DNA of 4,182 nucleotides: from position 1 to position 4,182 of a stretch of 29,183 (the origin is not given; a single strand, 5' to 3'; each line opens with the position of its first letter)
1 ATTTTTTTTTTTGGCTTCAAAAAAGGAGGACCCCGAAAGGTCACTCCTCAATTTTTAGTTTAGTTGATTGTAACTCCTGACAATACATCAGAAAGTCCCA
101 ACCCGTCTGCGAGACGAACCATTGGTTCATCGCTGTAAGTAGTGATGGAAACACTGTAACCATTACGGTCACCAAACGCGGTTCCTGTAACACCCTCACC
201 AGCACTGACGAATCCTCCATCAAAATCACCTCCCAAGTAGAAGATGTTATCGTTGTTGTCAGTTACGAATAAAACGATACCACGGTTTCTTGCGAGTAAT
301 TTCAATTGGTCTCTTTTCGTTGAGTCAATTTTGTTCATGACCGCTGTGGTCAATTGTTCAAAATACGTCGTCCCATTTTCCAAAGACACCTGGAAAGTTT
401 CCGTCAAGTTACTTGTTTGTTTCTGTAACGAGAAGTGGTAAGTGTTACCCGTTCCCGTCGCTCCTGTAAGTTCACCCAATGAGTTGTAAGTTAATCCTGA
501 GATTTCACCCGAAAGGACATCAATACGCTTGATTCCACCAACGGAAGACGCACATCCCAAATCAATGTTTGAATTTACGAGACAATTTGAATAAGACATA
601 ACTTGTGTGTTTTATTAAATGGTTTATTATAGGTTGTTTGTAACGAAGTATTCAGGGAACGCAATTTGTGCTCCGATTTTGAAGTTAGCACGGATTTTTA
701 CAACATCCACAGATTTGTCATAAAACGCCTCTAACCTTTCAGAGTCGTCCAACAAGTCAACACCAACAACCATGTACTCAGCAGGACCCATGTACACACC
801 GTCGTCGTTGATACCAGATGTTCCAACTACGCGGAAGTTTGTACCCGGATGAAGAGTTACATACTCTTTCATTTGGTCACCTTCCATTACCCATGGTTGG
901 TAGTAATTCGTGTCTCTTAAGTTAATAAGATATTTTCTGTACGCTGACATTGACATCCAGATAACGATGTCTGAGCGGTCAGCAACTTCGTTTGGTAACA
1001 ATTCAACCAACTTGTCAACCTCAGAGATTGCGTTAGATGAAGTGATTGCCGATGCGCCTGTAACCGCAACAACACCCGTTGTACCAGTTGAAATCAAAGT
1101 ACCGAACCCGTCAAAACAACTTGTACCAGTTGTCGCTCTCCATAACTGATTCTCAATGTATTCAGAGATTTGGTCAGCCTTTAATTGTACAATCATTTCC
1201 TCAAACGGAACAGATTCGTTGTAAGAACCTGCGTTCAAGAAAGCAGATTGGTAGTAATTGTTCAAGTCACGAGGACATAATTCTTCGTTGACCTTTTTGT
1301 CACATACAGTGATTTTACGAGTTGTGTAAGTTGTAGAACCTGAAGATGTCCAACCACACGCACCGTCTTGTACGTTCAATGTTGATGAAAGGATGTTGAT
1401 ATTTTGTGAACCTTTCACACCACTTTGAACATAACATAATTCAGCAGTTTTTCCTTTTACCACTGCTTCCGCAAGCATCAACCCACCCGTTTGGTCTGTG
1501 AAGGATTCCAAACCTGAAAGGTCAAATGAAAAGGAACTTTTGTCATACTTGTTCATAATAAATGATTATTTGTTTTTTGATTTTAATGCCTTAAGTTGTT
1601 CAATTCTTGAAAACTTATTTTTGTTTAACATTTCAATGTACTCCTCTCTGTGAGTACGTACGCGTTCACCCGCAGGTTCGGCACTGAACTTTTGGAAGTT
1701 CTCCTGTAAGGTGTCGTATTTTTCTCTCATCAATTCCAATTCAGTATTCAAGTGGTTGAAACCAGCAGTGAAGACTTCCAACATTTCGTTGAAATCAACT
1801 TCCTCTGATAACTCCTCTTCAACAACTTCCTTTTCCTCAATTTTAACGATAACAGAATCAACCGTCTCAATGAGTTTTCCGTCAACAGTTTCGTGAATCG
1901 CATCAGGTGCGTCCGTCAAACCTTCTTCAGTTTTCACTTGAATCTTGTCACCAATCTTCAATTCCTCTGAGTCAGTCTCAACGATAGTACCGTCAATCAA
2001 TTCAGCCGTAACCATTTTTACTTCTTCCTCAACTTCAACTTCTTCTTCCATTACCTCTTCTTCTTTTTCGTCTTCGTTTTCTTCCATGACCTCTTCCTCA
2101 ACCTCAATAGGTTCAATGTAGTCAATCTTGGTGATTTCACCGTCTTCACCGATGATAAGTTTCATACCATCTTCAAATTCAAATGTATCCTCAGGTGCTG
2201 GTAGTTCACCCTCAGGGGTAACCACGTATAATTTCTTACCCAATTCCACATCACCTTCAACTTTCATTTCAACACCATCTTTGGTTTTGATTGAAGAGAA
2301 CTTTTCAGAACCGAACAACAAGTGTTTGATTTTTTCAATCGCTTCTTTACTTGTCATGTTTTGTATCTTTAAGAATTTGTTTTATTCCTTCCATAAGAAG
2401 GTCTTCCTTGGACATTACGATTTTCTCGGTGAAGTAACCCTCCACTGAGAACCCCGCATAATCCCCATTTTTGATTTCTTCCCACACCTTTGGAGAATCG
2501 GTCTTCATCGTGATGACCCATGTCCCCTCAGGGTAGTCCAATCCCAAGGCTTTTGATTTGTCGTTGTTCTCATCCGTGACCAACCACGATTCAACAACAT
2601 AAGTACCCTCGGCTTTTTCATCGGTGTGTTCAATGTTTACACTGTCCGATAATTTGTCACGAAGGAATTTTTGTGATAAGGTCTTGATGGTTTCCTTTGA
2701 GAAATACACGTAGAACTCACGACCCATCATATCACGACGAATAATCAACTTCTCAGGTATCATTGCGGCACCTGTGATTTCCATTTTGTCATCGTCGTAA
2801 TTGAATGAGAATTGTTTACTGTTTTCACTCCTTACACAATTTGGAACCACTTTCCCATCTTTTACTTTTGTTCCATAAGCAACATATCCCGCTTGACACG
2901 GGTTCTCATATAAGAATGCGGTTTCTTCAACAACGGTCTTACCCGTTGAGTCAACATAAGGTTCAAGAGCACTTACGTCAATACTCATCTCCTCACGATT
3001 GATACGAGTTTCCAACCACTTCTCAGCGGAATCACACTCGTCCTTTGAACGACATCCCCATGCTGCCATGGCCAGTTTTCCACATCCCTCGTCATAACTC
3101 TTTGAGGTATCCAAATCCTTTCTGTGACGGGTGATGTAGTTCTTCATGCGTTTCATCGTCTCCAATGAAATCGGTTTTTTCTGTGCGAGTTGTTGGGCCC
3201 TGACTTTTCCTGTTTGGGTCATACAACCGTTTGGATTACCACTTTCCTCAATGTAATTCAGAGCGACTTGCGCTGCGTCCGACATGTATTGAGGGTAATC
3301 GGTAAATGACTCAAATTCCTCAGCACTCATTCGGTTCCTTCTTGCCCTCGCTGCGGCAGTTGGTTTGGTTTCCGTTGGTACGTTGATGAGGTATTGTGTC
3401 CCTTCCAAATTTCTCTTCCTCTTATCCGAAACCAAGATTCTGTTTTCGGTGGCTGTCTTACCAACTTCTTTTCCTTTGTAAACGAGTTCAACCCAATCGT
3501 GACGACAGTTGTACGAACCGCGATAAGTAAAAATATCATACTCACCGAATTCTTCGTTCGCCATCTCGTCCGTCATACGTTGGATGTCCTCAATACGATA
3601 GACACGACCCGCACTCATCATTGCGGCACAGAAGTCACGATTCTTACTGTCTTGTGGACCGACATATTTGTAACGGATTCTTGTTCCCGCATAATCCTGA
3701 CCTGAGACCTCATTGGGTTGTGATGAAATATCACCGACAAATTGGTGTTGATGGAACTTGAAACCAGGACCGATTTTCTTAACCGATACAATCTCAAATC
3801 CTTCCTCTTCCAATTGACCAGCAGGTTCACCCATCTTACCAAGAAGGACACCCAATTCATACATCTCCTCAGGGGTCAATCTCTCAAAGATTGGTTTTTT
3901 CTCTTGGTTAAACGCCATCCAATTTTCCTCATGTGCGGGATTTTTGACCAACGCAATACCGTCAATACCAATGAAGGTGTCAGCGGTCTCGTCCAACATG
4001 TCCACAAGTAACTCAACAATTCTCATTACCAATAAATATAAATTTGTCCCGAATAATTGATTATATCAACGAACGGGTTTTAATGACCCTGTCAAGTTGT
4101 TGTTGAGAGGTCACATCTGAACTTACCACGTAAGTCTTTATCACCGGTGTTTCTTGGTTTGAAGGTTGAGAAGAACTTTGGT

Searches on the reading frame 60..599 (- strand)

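Call 9: search_protein_families(library=phrogs, proteins=[window:60-599:-], max_evalue=0.001)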
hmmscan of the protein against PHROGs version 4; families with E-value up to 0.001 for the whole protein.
window:60-599:- (179 aa): 1 family
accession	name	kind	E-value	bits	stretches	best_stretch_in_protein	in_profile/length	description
phrog_19091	-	unknown function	1.8e-05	25.5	1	16-153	13-150/181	-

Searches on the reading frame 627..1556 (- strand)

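Call 9: search_protein_families(library=phrogs, proteins=[window:627-1556:-], max_evalue=0.001)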
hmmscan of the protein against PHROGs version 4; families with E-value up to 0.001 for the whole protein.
window:627-1556:- (309 aa): 1 family
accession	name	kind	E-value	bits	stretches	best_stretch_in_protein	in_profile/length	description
phrog_11320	-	unknown function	4.6e-19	69.5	1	27-305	19-302/324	-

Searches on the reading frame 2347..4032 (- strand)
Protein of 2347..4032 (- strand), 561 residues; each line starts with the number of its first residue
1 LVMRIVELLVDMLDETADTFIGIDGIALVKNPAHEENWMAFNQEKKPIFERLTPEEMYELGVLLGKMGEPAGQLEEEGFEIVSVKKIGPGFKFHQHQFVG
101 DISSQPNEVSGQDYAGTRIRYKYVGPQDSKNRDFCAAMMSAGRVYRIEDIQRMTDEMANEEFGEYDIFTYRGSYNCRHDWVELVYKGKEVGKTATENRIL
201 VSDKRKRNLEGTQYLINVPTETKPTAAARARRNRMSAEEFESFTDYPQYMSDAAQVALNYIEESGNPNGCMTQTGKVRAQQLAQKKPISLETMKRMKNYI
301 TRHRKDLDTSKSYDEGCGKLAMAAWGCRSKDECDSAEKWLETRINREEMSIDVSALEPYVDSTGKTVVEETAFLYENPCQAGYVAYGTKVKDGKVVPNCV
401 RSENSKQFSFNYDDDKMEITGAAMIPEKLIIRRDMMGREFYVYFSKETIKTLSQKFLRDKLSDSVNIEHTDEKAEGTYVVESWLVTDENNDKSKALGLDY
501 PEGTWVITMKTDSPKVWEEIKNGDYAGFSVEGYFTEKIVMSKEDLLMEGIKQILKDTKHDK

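Call 9: search_protein_families(library=phrogs, proteins=[window:2347-4032:-], max_evalue=0.001)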
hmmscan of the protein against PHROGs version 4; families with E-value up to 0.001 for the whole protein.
window:2347-4032:- (561 aa): 10 families
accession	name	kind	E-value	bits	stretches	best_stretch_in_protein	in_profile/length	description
phrog_24921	-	unknown function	4.4e-31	109.2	1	405-544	39-180/349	-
phrog_15223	-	other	5.8e-15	56.8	1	444-546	33-126/199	protease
phrog_1530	-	other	7e-14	52.9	1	410-535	240-350/379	DNA methyltransferase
phrog_33693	-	head and packaging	1.1e-11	44.9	1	101-209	420-526/560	portal protein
phrog_2859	-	unknown function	1e-10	41.3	1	246-349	165-266/740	-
phrog_3017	-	head and packaging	1.3e-10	42.1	1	445-534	71-152/402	head maturation protease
phrog_34096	-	head and packaging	5.7e-09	36.3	1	410-532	127-233/412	head maturation protease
phrog_19260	-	unknown function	8.5e-06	26.4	1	446-556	69-171/253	-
phrog_33677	-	head and packaging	2.4e-05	24.6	1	461-550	189-277/564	head maturation protease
phrog_28131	-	unknown function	0.00067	19.9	0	377-403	49-75/372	-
